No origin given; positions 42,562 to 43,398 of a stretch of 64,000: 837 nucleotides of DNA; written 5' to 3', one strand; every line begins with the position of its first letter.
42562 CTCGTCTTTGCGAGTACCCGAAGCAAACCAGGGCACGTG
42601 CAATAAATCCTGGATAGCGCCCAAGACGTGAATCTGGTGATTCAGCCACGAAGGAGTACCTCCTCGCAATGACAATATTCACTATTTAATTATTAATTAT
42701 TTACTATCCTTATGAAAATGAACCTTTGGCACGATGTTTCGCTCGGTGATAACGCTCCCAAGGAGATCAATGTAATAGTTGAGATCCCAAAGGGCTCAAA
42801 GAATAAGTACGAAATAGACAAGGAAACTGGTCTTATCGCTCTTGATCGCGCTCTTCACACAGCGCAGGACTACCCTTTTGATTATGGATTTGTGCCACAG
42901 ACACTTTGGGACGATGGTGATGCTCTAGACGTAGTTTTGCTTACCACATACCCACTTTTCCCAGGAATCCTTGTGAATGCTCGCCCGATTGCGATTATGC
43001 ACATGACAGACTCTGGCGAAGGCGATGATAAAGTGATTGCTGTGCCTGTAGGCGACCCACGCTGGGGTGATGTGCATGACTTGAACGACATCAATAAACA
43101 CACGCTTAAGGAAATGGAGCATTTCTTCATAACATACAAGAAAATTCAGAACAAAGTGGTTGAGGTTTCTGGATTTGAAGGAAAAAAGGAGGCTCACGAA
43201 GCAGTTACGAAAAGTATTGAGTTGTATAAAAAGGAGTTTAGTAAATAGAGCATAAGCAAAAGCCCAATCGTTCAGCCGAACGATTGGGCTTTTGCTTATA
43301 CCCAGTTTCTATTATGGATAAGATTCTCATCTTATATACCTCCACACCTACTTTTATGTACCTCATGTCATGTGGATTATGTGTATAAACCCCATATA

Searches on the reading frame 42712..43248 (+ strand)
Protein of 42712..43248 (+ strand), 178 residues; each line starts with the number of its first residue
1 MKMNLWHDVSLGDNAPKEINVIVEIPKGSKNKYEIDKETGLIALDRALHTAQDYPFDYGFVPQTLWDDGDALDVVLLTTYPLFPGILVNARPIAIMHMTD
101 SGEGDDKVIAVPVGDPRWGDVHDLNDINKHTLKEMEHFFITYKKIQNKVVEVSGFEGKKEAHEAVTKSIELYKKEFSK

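Call 35: find_encoding_contigs(protein=window:42712-43248:+, flank=2500, max_places=10)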
Protein window:42712-43248:+ (178 aa): 1 contig read that carries it; 1 place shown.
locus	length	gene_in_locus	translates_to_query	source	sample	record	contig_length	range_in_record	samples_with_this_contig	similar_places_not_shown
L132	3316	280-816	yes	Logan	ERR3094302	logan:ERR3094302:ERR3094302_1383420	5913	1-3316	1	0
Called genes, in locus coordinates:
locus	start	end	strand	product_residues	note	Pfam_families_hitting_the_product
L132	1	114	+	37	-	?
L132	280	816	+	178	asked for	PF00719:Pyrophosphatase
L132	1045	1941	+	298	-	-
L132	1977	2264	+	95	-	-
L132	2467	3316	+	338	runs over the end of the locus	PF05697:Trigger_N, PF05698:Trigger_C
